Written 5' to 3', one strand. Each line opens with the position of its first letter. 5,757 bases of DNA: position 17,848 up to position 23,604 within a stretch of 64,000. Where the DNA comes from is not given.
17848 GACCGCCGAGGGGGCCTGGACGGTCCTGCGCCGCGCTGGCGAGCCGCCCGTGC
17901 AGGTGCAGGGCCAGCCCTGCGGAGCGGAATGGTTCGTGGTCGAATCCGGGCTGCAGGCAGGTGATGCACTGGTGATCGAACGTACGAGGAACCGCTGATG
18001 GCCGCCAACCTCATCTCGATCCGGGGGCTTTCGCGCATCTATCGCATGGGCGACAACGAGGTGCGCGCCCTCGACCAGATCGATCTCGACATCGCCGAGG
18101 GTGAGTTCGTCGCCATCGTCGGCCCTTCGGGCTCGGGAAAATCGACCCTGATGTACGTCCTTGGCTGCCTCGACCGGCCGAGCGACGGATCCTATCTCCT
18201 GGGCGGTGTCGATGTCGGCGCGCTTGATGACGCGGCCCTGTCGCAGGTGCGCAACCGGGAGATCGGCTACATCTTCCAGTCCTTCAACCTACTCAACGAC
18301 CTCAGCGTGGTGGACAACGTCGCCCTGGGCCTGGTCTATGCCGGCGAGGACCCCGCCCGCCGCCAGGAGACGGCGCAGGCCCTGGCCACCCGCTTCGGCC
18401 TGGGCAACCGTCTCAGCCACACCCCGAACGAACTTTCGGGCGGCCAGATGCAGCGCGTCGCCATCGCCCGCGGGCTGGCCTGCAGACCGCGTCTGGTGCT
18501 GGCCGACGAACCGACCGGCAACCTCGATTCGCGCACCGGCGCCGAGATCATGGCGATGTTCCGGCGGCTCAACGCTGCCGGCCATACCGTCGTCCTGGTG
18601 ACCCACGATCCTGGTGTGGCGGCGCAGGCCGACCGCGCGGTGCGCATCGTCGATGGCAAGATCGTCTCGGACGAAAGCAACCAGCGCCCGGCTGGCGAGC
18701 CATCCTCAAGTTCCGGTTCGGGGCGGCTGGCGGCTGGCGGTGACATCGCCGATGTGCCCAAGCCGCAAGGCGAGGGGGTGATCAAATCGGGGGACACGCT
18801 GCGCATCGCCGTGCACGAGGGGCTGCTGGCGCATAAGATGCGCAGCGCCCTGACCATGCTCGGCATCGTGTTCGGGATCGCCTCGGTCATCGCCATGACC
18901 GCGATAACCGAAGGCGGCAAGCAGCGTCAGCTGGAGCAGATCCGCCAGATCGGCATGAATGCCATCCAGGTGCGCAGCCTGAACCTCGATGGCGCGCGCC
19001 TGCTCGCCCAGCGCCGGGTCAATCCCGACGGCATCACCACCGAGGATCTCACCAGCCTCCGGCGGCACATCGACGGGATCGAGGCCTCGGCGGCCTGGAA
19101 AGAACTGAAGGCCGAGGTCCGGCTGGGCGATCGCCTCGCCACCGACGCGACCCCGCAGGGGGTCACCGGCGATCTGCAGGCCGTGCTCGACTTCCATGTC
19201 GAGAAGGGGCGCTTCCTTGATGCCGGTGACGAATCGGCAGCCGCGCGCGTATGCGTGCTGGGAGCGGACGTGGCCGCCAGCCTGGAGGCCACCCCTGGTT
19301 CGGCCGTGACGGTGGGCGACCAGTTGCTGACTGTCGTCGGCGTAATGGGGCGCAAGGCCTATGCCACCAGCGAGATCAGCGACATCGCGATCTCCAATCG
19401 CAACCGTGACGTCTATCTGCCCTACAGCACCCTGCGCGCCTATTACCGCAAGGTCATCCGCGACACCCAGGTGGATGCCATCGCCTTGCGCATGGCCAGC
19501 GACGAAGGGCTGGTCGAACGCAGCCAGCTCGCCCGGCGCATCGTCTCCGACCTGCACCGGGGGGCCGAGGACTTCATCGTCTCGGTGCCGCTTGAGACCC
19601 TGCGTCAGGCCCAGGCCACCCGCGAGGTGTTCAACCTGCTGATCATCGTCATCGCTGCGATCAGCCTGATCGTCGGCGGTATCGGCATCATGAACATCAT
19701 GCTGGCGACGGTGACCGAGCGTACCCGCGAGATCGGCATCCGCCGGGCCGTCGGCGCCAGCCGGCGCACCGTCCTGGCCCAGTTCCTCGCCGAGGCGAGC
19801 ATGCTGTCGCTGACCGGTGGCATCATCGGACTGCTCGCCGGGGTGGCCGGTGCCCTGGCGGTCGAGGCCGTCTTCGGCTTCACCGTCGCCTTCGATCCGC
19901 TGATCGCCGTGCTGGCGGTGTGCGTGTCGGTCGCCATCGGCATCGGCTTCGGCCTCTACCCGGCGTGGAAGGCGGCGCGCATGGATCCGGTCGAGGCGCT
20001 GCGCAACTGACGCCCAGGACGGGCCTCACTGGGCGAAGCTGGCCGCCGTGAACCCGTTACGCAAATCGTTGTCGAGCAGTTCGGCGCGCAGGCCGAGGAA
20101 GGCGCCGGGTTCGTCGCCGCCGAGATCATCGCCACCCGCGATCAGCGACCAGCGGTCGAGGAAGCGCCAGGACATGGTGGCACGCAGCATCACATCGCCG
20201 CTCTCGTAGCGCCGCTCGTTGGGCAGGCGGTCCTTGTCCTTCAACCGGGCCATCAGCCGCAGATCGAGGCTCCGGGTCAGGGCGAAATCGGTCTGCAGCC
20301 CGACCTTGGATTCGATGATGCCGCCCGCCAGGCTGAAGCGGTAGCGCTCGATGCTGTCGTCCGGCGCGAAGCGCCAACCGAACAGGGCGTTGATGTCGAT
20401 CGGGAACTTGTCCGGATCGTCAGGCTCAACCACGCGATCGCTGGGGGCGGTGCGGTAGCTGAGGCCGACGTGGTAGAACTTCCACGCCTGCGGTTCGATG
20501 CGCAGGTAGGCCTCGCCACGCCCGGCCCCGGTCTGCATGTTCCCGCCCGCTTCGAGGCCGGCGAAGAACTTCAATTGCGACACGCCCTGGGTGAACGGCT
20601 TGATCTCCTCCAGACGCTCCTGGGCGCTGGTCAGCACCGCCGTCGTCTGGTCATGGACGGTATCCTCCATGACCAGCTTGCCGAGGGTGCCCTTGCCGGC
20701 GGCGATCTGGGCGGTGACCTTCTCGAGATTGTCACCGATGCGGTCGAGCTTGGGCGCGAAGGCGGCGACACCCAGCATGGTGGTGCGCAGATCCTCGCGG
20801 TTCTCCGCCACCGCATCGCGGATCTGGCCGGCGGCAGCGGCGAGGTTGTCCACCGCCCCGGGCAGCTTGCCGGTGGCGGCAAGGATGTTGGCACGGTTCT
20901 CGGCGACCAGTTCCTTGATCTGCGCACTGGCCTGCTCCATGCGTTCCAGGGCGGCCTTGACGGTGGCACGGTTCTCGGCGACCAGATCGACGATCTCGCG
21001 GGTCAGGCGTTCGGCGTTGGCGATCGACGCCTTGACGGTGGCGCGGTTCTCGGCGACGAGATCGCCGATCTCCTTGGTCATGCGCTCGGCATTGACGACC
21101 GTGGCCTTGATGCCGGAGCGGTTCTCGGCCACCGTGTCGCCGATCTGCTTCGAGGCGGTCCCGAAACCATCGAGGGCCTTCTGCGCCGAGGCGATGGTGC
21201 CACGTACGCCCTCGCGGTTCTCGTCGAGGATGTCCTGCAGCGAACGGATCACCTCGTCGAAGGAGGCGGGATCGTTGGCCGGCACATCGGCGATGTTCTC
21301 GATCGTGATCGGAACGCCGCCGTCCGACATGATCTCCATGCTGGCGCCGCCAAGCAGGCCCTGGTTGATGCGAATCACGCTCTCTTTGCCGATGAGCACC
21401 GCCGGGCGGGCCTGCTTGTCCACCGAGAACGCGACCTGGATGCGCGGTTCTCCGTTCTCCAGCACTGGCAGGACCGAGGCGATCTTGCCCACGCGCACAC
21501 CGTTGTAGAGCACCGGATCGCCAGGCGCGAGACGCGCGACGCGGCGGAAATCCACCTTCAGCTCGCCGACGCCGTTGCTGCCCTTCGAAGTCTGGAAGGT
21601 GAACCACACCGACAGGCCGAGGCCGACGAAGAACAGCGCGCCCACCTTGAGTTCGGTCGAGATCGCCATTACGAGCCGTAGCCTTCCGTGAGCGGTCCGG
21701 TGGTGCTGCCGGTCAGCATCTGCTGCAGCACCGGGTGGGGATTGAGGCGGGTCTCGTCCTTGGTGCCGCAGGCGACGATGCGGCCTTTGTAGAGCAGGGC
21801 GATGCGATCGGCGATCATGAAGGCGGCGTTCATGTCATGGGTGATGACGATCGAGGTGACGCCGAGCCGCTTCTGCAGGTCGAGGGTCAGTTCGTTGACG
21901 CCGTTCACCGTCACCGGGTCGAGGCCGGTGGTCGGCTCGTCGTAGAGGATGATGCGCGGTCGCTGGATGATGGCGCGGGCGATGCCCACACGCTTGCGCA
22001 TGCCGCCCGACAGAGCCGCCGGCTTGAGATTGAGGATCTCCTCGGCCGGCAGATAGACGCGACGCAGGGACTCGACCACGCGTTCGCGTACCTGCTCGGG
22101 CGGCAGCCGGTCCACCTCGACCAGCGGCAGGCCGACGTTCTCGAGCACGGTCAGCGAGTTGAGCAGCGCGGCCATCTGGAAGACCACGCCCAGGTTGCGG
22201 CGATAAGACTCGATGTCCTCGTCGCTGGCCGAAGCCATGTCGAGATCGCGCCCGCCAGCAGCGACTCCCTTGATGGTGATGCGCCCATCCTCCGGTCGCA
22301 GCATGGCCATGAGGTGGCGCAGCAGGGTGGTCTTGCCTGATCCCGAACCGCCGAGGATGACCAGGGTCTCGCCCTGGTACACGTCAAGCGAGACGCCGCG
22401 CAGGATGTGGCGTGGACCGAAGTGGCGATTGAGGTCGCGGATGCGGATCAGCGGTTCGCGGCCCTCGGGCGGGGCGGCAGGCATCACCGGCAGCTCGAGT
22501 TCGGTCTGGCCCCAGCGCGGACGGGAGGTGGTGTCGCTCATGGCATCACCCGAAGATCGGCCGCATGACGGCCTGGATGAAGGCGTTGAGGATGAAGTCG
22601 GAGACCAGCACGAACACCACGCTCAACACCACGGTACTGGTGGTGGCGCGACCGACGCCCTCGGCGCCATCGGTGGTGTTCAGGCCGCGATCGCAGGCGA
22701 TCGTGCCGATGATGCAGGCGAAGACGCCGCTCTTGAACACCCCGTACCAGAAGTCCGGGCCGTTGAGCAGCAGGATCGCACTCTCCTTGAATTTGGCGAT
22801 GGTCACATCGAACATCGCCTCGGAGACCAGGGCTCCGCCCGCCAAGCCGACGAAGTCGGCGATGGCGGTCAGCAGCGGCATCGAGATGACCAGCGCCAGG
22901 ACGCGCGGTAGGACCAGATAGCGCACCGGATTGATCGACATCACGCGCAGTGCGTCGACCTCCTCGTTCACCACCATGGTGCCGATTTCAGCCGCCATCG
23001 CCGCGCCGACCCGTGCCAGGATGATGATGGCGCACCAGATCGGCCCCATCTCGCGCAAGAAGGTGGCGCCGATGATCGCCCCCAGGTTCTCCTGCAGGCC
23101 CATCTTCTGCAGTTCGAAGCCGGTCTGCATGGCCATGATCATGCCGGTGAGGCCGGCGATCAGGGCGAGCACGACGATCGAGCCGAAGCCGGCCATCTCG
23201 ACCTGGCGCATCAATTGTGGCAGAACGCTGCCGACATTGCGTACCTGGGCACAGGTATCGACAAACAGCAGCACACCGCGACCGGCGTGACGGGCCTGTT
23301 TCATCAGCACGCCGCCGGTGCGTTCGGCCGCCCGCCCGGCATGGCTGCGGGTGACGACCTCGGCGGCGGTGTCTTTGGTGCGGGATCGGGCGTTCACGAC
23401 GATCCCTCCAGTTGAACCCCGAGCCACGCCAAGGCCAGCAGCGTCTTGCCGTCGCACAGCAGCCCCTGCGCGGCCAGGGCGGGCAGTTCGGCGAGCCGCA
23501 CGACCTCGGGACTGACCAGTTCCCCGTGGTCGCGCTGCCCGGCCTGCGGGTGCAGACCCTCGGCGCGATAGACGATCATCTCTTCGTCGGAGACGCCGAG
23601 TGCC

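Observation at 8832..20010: TolC-MacB efflux operon with three consecutive giant adaptor genes carrying 2+2+1 HlyD-like modules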

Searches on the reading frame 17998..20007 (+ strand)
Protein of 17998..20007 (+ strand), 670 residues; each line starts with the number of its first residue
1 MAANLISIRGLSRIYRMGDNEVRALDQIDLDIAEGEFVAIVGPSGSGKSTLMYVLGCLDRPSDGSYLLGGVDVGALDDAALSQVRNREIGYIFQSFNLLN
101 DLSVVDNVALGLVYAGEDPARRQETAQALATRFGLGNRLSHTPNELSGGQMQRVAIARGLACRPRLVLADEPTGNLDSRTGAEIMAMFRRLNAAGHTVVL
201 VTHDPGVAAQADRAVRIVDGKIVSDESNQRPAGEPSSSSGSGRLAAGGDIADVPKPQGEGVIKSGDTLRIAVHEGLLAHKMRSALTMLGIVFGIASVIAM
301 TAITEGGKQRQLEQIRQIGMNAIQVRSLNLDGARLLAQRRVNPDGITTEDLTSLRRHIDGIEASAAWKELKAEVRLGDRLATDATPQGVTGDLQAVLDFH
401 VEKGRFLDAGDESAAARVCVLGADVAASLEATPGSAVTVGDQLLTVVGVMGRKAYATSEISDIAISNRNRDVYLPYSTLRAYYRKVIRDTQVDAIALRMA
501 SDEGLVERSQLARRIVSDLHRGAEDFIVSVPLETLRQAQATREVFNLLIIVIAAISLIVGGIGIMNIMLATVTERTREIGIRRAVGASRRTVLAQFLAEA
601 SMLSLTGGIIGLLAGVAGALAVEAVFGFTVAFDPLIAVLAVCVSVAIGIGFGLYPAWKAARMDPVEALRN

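Call 8: search_protein_families(library=pfam, proteins=[window:17998-20007:+], max_evalue=1)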
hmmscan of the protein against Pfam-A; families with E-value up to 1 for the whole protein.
window:17998-20007:+ (670 aa): 18 families
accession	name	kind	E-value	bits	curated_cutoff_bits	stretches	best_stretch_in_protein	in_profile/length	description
PF12704.14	MacB_PCD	-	5e-32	112.3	27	1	283-502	1-194/207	MacB-like periplasmic core domain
PF00005.33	ABC_tran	-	7.5e-30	104.8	25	1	25-173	1-136/137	ABC transporter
PF02687.27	FtsX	-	4.2e-21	75.7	25.5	1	550-664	1-120/120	FtsX-like permease C-terminal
PF13304.12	AAA_21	-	1.1e-06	29.4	27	2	37-72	1-26/304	AAA domain, putative AbiEii toxin, Type IV TA system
PF02463.25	SMC_N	-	1.7e-05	24.8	40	2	27-53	17-42/220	RecF/RecN/SMC N terminal domain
PF13555.12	AAA_29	-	0.00072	19.7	27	1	29-52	16-39/61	P-loop containing region of AAA domain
PF13481.12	AAA_25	-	0.0049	16.9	27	1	31-56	29-54/195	AAA domain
PF13191.12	AAA_16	-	0.0093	16.9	32.6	1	20-52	7-41/167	AAA ATPase domain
PF12698.13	ABC2_membrane_3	-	0.015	14.9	31.6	1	528-651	144-261/347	ABC-2 family transporter protein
PF20703.3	nSTAND1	-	0.02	15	27.1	1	31-52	29-50/379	Novel STAND NTPase 1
PF13401.12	AAA_22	-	0.034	14.9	27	1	36-101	6-33/130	AAA domain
PF03193.22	RsgA_GTPase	-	0.035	14.4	30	1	20-54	92-125/174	RsgA GTPase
PF13476.12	AAA_23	-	0.06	14.4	27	1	28-52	15-36/201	AAA domain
PF10756.15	bPH_6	-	0.18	12.3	22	1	436-475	3-42/73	Bacterial PH domain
PF20720.3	nSTAND3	-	0.2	11.8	27.2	1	34-55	16-37/155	Novel STAND NTPase 3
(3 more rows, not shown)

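Call 9: search_protein_families(library=ncbifam, proteins=[window:17998-20007:+], max_evalue=1)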
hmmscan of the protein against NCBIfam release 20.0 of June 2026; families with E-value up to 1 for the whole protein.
window:17998-20007:+ (670 aa): 207 families (the best 25 are shown)
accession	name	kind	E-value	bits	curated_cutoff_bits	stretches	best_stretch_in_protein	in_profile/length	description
NF007826.0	PRK10535.1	equivalog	5.1e-142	474.4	966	1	4-668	3-645/648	macrolide ABC transporter ATP-binding protein/permease MacB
TIGR02211.1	LolD_lipo_ex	equivalog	1.3e-63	214.5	307.75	1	6-223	2-220/221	lipoprotein-releasing ABC transporter ATP-binding protein LolD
NF038007.1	ABC_ATP_DarD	equivalog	2.2e-60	203.9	375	1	8-222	4-218/218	darobactin export ABC transporter ATP-binding protein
TIGR02982.1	heterocyst_DevA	subfamily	3.7e-56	190.2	295.8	1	6-222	2-219/220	ABC exporter ATP-binding subunit, DevA family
NF007879.0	PRK10584.1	equivalog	5e-56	190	336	1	2-223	3-225/228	putative ABC transporter ATP-binding protein YbbA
TIGR02673.1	FtsE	equivalog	5.3e-56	189.6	264.85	1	11-217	7-210/214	cell division ATP-binding protein FtsE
NF008639.0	PRK11629.1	equivalog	8.4e-56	189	360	1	4-224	5-226/234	lipoprotein-releasing ABC transporter ATP-binding protein LolD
TIGR03608.1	L_ocin_972_ABC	subfamily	6.3e-55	185.8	254.85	1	23-217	12-206/206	putative bacteriocin export ABC transporter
NF007027.0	PRK09493.1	equivalog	2.4e-48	164.6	379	1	21-236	13-228/240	glutamine ABC transporter ATP-binding protein GlnQ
NF040933.2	ABC_arch_GlcV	equivalog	2.4e-46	158.2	450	1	6-238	3-236/357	glucose ABC transporter ATP-binding protein GlcV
TIGR02315.1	ABC_phnC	equivalog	2.1e-45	155.1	266.1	1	6-229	2-231/243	phosphonate ABC transporter ATP-binding protein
TIGR00968.1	3a0106s01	subfamily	5.6e-45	153.7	342.75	1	21-235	12-222/237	sulfate ABC transporter ATP-binding protein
TIGR02314.1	ABC_MetN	equivalog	5.9e-45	153.8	499.7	1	6-226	2-223/343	methionine ABC transporter ATP-binding protein MetN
TIGR01186.1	proV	subfamily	2e-44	152.2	326.6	1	23-224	7-210/363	betaine/proline/choline family ABC transporter ATP-binding protein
TIGR04521.1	ECF_ATPase_2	equivalog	1.4e-43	149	330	1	6-229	1-230/279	energy-coupling factor transporter ATPase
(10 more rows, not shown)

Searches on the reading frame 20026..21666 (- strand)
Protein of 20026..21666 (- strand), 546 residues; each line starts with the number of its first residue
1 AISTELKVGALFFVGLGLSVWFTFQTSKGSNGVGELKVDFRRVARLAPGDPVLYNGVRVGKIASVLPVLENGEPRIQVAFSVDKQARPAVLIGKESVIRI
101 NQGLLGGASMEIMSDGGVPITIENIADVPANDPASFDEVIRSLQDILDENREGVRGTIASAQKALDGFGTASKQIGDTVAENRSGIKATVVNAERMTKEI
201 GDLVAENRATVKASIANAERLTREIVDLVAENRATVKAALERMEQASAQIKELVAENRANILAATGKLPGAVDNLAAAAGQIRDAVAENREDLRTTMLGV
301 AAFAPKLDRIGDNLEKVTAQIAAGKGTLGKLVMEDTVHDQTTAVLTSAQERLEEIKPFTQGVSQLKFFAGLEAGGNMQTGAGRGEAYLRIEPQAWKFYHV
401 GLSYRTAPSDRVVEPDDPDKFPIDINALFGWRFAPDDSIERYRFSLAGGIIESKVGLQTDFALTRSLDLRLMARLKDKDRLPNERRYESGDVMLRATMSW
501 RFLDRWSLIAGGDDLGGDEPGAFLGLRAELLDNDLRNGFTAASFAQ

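Call 45: search_protein_families(library=pfam, proteins=[window:20026-21666:-], max_evalue=10)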
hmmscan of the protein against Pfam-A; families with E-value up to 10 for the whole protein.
window:20026-21666:- (546 aa): 13 families
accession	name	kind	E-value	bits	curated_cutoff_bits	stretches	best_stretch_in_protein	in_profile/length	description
PF02470.25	MlaD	-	6.6e-10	39.5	25.1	1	36-112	5-78/81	MlaD protein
PF04108.17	ATG17_like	-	0.00085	19.3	43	1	126-186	203-259/355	Autophagy protein ATG17-like domain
PF07889.17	DUF1664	-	0.0045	17.5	34.6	1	227-296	30-99/124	Protein of unknown function (DUF1664)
PF09894.15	MJ0548_N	-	0.023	14.7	26.8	1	176-249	107-180/196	Connectase MJ0548-like, N-terminal domain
PF11887.13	Mce4_CUP1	-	0.051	13.6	32.6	2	165-252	101-184/222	Cholesterol uptake porter CUP1 of Mce4, putative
PF13166.12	AAA_13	-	0.071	12.2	36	1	181-313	345-473/713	AAA domain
PF14523.12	Syntaxin_2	-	0.072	13.5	26.5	1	157-254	15-112/134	Syntaxin-like protein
PF23854.1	DUF7217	-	0.072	13.2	29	1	153-247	119-207/238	Domain of unknown function (DUF7217)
PF06103.16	DUF948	-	0.16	12.6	37.2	1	302-365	16-80/89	Bacterial protein of unknown function (DUF948)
PF11945.13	WASH_WAHD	-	0.17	11.7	24.2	1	225-271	40-86/292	WAHD domain of WASH complex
PF23773.1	DUF7169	-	0.27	12.1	27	0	206-242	55-91/94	Domain of unknown function (DUF7169)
PF10414.14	CysG_dimeriser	-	0.71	10.1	23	0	274-292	4-22/58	Sirohaem synthase dimerisation region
PF07464.16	ApoLp-III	-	3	8.4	36.3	1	149-254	19-125/146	Apolipophorin-III precursor (apoLp-III)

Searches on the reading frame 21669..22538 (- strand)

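Call 62: search_protein_families(library=pfam, proteins=[window:21669-22538:-], max_evalue=0.001)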
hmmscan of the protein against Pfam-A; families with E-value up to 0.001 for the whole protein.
window:21669-22538:- (289 aa): 5 families
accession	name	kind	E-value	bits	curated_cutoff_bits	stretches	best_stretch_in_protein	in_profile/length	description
PF00005.33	ABC_tran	-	6.3e-33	114.7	25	1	46-204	1-137/137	ABC transporter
PF13245.12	AAA_19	-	0.00019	22.1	25.1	1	55-97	10-52/134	AAA domain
PF13191.12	AAA_16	-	0.00033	21.6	32.6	1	56-91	24-58/167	AAA ATPase domain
PF13304.12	AAA_21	-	0.00039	21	27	0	143-215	196-280/304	AAA domain, putative AbiEii toxin, Type IV TA system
PF13555.12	AAA_29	-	0.00049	20.2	27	1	51-84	17-50/61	P-loop containing region of AAA domain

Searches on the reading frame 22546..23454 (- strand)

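Call 62: search_protein_families(library=pfam, proteins=[window:22546-23454:-], max_evalue=0.001)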
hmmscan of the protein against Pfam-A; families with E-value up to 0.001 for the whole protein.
window:22546-23454:- (302 aa): 1 family
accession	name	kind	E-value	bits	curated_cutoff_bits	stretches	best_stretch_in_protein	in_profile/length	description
PF02405.21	MlaE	-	6.3e-71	238.8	22.5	1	82-291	2-211/212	Permease MlaE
